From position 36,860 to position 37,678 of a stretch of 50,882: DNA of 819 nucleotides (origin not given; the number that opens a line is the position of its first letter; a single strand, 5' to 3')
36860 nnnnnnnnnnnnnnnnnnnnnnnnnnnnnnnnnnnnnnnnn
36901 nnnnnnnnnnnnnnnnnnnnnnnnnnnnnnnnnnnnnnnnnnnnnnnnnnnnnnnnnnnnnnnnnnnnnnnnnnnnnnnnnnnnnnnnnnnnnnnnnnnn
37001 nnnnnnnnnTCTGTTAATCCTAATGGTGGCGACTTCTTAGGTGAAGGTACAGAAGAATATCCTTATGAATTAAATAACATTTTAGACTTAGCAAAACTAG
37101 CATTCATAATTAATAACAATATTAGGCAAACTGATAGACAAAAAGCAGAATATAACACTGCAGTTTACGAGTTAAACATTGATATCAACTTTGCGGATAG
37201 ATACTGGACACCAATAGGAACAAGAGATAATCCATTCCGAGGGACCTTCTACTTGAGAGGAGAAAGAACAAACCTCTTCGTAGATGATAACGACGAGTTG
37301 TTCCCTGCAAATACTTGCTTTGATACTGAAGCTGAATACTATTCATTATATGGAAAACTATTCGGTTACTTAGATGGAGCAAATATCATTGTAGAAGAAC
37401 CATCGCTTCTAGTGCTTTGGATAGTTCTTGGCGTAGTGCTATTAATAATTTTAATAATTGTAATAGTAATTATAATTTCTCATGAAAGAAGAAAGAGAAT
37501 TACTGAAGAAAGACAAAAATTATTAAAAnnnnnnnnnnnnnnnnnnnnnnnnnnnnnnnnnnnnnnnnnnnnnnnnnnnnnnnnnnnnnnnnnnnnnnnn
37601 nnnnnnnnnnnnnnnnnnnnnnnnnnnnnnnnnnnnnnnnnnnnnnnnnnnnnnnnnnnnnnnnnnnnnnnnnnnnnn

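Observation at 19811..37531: The 5,906-aa protein is bracketed by the same GLUG-type module at both ends and anchored by a C-terminal TM helix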

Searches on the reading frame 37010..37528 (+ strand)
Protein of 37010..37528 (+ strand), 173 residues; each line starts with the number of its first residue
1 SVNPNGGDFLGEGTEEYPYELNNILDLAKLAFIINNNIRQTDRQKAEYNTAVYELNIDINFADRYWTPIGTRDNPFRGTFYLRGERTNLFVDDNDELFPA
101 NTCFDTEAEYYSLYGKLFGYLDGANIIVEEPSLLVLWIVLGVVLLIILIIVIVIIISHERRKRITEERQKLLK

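Call 30: find_homologous_proteins(query=A1, max_evalue=0.00001)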
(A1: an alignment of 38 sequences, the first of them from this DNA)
Query A1 (38 sequences) (173 aa, profile of the alignment): 21 proteins with E <= 0.00001 among 8000 candidates.
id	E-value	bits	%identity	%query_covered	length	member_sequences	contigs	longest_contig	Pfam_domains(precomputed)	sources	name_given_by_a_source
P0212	2.1e-54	201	30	92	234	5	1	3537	-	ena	-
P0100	2.1e-53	198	45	45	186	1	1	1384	PF21314.3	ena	-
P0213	1.2e-52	196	29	78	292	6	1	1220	-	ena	-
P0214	3.5e-50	188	37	40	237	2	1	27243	-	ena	-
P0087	2.6e-45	172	34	72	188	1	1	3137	-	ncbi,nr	ncbi:MAG: hypothetical protein IKA31_03695, partial [Clostridia bacterium]|nr:hypothetical protein [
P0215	1.3e-43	166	42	22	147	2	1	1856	-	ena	-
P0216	3.4e-42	162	33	56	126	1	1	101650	-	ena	-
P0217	4.5e-42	161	31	50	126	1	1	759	-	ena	-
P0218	9.8e-15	72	42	35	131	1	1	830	-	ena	-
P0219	8.2e-14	69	31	67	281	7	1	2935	PF07581.18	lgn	-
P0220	1.6e-11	62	28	67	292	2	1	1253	PF07581.18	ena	-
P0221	2.1e-11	62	37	43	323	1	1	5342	-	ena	-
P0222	4.4e-11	61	35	46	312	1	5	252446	PF07581.18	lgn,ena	-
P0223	5.7e-11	60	25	74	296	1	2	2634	PF07581.18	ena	-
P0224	1.5e-9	56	26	41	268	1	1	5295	-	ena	-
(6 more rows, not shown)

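Call 35: predict_structure(alignment_id=A1)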
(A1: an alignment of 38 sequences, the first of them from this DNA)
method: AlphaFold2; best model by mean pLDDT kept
length: 173 residues; sequences in the alignment: 38
mean_pLDDT: 79.1   pTM: 0.64
mean pLDDT of the five models: 79.1, 78.5, 78.1, 77.4, 77.3
residues with pLDDT >= 90: 71; 70-90: 56; 50-70: 24; < 50: 22
segments of 3 or more residues with pLDDT < 50: 90-106, 108-110
pLDDT, mean of each block of 10 residues (from residue 1): 61 92 89 88 80 86 77 93 63 44 43 71 86 84 98 96 91 85
secondary structure, 60 per line:
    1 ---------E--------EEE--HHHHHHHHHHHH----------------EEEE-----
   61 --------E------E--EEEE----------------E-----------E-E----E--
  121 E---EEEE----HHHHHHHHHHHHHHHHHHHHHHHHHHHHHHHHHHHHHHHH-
elements in order: E19-21 H24-35 E52-55 E79-82 E125-128 H133-172

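Call 38: fold_search(model_id=the predicted structure, library=pdb)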
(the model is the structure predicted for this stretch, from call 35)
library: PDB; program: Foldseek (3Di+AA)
matches with E <= 10: 14; with E <= 0.001: 0
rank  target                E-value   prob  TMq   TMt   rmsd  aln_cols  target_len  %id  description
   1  7k58_B                2.1e+00  0.02  0.18  0.01   9.0       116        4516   16  Structure of outer-arm dyneins bound to microtubule with microtubule binding state 1(MTBS-1) (released 2021-09-29)
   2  7xk8_A                3.6e+00  0.02  0.16  0.14  14.8       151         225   10  Cryo-EM structure of the Neuromedin U receptor 2 (NMUR2) in complex with G Protein and its endogeneous Peptide-Agonist (released 2023-02-22)
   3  8bx8_B                5.4e+00  0.01  0.17  0.01   8.2        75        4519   15  In situ outer dynein arm from Chlamydomonas reinhardtii in the post-power stroke state (released 2023-05-10)
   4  7k5b_B                5.4e+00  0.01  0.17  0.01   8.2        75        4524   15  Structure of outer-arm dynein bound to microtubule doublet in microtubule binding state 2 (MTBS-2) (released 2021-09-29)
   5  8x3v_A                6.1e+00  0.01  0.18  0.16   9.7       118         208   13  Crystal structure of 2C from encephalomyocarditis virus bound with ATP (released 2024-09-04)
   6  8gcp_A                6.6e+00  0.01  0.17  0.15  13.1       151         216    9  Cryo-EM Structure of the Prostaglandin E2 Receptor 4 Coupled to G Protein (released 2024-01-03)
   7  8k6m_A                6.6e+00  0.01  0.18  0.15  10.1       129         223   14  Structural complex of neuropeptide Y receptor 1 (released 2024-07-31)
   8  8s82_K                6.6e+00  0.01  0.17  0.07  11.3       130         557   12  Restriction on Ku Inward Translocation Caps Telomere Ends (released 2025-06-18)
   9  8qby_F                7.0e+00  0.01  0.18  0.10  12.5       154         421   10  Respiratory complex I from Paracoccus denitrificans in MSP2N2 nanodiscs (released 2024-09-11)
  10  4cn8                  8.6e+00  0.01  0.16  0.09   6.5        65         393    9  Structure of proximal thread matrix protein 1 (PTMP1) from the mussel byssus (released 2014-03-12)
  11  8c35_C                9.2e+00  0.01  0.21  0.19   5.7       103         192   12  Dark state 2.1 Angstrom crystal structure of H132A variant of cobalamin binding domain belonging to a light-dependent  (released 2023-08-16)
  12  8gdc_A                9.2e+00  0.01  0.17  0.15  15.2       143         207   11  Cryo-EM Structure of the Prostaglandin E2 Receptor 3 Coupled to G Protein (released 2024-01-10)
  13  9l3y_A                9.2e+00  0.01  0.17  0.15  14.1       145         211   12  Cryo-EM structure of the G-protein coupled receptor 1 (GPR1) in complex with chemerin and Gi1 (released 2025-03-12)
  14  8c32_B                9.8e+00  0.01  0.17  0.15   5.9        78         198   13  Dark state 2.2 Angstrom crystal structure of cobalamin binding domain belonging to a light-dependent transcription reg (released 2023-08-16)

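Call 39: search_solved_structures(query=A1, max_evalue=1, show_alignments=2)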
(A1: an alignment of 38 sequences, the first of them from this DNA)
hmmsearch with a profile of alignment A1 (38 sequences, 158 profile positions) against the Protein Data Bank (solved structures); distinct sequences matched with E-value up to 1: 17.
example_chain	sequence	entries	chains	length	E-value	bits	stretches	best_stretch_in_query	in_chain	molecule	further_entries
3n6z_A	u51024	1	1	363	0.069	16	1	10-87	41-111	putative immunoglobulin A1 protease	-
8y32_A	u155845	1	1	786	0.3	13.9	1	119-153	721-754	Angiotensin-converting enzyme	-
8xz8_A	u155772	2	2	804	0.31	13.9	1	119-153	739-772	Angiotensin-converting enzyme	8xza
7dqa_A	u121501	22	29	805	0.68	12.8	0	119-151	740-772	Angiotensin-converting enzyme 2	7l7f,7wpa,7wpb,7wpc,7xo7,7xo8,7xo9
9kxt_B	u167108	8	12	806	0.68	12.8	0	119-151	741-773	Angiotensin-converting enzyme 2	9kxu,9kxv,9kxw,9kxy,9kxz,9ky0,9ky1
9va1_C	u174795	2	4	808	0.69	12.7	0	119-151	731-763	Angiotensin-converting enzyme 2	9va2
8p2w_A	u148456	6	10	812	0.69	12.7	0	119-151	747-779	Processed angiotensin-converting enzyme 2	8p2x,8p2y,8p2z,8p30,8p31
6m17_B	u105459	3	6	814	0.69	12.7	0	119-151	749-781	Angiotensin-converting enzyme 2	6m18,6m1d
8wby_B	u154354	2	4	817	0.7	12.7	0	119-151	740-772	Angiotensin-converting enzyme 2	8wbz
8wm3_B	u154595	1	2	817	0.7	12.7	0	119-151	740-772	Angiotensin-converting enzyme 2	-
7dwx_B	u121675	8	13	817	0.7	12.7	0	119-151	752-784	Angiotensin-converting enzyme 2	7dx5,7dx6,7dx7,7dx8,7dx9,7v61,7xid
7y75_A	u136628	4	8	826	0.71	12.7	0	119-151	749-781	Angiotensin-converting enzyme 2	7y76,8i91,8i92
1iij_A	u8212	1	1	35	0.71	12.7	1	118-147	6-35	ERBB-2 RECEPTOR PROTEIN-TYROSINE KINASE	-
7xo4_D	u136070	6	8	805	0.76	12.6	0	120-153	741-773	Angiotensin-converting enzyme 2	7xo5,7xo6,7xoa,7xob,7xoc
4x5m_A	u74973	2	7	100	0.78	12.6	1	74-153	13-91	Uncharacterized protein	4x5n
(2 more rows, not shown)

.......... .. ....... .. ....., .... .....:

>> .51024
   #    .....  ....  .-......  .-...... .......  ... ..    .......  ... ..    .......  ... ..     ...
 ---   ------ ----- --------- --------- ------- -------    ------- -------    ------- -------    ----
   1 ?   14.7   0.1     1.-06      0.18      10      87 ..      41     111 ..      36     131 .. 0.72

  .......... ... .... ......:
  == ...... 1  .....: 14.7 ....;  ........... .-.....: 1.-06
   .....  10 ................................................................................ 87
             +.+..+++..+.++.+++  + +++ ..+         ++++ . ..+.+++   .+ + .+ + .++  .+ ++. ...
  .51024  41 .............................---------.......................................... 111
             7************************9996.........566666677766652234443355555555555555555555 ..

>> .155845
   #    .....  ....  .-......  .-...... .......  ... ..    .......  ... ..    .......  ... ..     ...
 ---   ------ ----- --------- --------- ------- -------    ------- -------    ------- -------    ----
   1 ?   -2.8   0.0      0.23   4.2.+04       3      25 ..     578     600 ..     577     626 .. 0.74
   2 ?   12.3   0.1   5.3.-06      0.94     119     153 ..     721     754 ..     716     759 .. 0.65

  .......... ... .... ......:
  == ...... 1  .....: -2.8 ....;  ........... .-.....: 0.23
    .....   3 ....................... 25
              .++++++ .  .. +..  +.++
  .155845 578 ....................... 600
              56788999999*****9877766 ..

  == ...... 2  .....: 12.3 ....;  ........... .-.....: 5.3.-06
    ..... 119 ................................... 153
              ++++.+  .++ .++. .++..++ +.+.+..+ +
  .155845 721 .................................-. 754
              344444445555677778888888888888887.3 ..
